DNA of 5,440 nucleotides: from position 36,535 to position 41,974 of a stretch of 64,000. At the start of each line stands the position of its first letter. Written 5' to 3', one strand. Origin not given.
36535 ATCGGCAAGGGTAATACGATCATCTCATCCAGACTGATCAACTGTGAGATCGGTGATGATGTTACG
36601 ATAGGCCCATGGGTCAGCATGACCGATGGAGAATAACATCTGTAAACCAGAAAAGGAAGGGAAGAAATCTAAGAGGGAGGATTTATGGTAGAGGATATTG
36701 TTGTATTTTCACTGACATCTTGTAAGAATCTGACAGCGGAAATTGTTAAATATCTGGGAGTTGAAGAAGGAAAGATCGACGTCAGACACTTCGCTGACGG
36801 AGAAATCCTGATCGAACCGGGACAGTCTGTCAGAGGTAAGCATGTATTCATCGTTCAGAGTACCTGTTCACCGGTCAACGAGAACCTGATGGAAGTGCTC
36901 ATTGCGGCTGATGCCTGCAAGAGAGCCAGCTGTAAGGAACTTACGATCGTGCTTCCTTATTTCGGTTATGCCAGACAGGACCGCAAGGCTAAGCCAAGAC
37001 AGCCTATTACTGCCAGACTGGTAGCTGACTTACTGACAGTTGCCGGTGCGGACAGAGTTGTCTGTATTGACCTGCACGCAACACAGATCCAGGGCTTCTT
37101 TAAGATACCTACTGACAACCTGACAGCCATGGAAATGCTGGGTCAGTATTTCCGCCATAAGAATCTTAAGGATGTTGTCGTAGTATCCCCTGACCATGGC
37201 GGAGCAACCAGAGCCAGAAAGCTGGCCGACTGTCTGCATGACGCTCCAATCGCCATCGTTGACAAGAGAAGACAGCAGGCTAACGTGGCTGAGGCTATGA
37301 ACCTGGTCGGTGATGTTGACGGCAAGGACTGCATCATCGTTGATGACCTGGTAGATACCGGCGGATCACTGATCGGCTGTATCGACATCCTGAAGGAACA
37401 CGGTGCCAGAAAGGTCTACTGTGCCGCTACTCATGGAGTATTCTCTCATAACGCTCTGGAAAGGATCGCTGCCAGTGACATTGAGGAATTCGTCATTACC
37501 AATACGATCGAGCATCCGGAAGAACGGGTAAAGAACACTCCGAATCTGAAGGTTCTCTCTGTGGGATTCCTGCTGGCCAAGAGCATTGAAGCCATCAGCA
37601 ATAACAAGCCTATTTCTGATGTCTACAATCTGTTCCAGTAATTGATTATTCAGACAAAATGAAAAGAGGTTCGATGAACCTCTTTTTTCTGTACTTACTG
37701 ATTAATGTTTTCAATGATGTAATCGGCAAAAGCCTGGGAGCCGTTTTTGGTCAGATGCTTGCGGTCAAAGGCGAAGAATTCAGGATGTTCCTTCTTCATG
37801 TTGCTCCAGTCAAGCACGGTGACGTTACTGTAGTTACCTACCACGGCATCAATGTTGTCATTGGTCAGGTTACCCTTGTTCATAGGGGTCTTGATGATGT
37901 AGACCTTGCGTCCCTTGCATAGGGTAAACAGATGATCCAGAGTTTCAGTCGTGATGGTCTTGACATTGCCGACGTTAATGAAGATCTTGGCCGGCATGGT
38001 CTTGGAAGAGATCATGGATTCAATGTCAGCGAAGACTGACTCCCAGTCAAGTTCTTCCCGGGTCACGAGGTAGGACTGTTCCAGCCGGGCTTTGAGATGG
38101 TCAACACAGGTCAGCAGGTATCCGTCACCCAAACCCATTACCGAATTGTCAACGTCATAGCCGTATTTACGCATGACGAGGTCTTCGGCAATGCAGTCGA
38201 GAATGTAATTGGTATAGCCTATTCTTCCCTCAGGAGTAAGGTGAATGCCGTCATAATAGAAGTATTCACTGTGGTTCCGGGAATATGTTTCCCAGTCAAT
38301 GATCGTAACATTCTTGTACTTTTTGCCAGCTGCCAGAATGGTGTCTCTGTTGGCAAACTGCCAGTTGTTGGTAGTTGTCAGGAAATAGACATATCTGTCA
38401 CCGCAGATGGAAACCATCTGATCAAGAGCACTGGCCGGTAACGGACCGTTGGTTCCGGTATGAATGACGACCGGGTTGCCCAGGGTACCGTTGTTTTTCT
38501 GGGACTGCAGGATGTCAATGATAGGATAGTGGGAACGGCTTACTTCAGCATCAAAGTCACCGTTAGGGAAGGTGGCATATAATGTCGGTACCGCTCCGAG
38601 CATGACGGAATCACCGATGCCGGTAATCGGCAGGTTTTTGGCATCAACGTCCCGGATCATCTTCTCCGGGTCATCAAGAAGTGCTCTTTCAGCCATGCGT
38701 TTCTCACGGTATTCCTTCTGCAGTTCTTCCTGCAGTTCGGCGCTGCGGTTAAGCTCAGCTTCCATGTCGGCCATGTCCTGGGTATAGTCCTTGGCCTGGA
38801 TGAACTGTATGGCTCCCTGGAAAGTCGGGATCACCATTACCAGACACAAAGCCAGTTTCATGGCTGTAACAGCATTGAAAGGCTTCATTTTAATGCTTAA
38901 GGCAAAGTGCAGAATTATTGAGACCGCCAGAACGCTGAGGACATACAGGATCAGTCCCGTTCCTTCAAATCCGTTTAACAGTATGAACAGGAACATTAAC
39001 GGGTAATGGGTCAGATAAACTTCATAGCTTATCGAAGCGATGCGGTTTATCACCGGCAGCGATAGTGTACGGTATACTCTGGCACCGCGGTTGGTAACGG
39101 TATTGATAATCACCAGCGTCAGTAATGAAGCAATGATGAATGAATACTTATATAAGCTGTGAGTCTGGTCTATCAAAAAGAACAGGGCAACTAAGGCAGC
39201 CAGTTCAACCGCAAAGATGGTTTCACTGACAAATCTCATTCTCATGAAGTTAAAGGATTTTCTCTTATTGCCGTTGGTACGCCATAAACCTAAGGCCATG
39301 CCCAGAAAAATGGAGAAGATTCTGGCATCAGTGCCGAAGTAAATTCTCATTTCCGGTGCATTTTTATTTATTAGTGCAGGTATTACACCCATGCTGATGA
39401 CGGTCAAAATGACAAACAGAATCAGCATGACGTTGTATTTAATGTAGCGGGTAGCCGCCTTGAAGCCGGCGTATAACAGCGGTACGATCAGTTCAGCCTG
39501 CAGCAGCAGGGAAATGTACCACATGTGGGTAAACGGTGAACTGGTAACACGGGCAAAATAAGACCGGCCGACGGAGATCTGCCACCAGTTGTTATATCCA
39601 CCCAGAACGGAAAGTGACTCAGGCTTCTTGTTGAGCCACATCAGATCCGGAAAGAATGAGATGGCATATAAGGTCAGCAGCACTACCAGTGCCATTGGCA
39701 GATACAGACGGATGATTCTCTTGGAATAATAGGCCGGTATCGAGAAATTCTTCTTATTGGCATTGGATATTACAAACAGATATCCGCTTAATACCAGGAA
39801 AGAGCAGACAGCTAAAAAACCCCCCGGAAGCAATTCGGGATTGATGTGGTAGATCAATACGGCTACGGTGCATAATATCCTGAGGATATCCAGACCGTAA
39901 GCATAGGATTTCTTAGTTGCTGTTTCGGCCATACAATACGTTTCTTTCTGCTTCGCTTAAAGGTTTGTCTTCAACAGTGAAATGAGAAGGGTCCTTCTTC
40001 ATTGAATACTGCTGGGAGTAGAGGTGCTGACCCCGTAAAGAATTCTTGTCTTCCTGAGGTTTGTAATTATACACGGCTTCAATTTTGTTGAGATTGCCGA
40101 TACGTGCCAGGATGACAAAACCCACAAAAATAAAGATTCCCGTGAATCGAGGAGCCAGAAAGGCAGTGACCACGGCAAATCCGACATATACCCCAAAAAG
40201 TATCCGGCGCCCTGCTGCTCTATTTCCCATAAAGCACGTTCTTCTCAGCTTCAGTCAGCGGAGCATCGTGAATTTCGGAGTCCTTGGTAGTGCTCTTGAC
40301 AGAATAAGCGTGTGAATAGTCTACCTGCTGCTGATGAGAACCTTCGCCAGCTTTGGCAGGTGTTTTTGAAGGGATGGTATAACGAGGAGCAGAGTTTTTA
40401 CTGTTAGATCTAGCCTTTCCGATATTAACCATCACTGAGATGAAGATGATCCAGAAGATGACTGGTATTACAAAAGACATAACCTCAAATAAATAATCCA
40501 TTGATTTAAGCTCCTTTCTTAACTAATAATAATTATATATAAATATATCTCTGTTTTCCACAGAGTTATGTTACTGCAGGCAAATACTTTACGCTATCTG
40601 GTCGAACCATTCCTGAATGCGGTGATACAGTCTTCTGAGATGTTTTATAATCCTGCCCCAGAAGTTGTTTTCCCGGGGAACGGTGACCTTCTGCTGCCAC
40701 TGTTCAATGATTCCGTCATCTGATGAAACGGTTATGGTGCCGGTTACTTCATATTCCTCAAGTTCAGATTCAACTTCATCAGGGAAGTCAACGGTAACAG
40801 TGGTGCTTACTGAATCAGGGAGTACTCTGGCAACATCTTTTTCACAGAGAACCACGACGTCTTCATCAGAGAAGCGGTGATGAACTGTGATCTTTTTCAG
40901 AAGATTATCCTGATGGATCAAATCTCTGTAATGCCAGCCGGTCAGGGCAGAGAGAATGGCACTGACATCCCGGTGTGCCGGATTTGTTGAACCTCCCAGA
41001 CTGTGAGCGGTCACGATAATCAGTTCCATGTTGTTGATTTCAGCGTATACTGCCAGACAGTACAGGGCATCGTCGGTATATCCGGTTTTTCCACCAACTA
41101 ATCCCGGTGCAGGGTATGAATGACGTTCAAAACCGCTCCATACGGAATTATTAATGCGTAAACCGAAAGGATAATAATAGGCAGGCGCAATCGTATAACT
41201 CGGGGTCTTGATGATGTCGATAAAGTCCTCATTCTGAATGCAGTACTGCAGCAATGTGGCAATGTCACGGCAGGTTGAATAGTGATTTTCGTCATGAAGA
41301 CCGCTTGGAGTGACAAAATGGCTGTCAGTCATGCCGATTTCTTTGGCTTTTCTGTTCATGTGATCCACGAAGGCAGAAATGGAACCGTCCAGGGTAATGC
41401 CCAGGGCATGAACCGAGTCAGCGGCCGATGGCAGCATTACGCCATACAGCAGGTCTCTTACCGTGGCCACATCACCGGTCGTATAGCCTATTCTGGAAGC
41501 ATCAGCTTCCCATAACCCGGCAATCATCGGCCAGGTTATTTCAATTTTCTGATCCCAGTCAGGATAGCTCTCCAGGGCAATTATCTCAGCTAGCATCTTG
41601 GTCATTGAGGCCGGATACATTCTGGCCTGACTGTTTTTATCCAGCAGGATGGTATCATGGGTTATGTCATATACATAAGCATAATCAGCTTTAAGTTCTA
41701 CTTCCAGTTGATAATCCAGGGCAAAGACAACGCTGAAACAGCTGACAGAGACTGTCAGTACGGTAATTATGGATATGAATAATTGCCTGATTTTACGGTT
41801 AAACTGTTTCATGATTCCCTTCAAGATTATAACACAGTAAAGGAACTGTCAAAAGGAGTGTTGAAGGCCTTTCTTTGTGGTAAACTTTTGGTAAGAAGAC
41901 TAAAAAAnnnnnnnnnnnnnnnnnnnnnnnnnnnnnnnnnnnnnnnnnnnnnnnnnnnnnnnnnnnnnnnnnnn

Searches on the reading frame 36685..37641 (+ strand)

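Call 98: search_protein_families(library=pfam, proteins=[window:36685-37641:+], max_evalue=0.00001)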
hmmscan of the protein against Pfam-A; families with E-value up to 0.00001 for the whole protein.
window:36685-37641:+ (318 aa): 4 families
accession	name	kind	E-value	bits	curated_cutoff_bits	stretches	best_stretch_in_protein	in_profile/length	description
PF13793.12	Pribosyltran_N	-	1.7e-49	167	25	1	5-121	1-117/117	N-terminal domain of ribose phosphate pyrophosphokinase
PF14572.12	Pribosyl_synth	-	6.6e-27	95.1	27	1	202-313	72-182/184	Phosphoribosyl synthetase-associated domain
PF00156.33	Pribosyltran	-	1e-22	80.6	26.3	1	148-250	15-124/158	Phosphoribosyl transferase domain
PF14681.12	UPRTase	-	8.4e-07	29.1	27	1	147-267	49-174/206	Uracil phosphoribosyltransferase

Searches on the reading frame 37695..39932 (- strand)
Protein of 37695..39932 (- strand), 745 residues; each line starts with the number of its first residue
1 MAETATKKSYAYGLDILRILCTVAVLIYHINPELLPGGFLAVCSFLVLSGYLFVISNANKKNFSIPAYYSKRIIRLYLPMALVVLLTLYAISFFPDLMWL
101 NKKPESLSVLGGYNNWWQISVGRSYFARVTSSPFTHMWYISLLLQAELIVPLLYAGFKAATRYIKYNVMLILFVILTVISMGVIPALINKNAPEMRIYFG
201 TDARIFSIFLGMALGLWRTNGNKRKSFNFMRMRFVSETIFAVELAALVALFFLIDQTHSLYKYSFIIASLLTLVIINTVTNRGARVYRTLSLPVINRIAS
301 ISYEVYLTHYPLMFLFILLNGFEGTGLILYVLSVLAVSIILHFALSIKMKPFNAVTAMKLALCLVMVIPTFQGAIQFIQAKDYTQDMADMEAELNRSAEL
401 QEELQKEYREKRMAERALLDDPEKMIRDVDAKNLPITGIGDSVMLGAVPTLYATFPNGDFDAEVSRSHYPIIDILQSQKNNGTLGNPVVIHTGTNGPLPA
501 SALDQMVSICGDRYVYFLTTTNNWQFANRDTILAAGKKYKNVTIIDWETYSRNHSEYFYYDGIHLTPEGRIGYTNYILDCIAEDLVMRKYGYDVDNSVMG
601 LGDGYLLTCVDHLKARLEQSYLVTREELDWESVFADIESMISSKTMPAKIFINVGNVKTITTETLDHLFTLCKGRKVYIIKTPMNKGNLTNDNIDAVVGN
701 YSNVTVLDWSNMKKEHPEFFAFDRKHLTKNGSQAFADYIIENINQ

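Call 8: search_protein_families(library=pfam, proteins=[window:37695-39932:-], max_evalue=0.01)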
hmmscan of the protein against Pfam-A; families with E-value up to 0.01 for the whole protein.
window:37695-39932:- (745 aa): 1 family
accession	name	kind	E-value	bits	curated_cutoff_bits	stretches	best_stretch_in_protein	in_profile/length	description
PF01757.29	Acyl_transf_3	-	1.8e-26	93.4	31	1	12-344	2-323/326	Acyltransferase domain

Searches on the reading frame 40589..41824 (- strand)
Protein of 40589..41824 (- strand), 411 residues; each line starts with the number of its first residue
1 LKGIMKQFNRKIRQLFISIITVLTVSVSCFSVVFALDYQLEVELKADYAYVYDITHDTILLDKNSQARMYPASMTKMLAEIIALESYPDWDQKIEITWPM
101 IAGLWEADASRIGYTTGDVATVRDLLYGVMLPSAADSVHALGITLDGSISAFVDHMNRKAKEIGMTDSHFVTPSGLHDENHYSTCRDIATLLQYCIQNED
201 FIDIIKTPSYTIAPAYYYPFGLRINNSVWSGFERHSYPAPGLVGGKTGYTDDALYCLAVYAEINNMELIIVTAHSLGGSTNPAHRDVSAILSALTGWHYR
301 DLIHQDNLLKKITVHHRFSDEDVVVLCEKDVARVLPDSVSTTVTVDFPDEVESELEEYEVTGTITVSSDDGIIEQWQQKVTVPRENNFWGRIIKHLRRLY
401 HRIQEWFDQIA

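Call 8: search_protein_families(library=pfam, proteins=[window:40589-41824:-], max_evalue=0.01)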
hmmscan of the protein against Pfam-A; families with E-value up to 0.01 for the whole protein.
window:40589-41824:- (411 aa): 2 families
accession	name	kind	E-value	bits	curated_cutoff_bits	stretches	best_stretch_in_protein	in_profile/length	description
PF00768.25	Peptidase_S11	-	1.6e-39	136.2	27.6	1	43-272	9-234/239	D-alanyl-D-alanine carboxypeptidase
PF02113.21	Peptidase_S13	-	0.0012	18.1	22.8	0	49-86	20-58/444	D-Ala-D-Ala carboxypeptidase 3 (S13) family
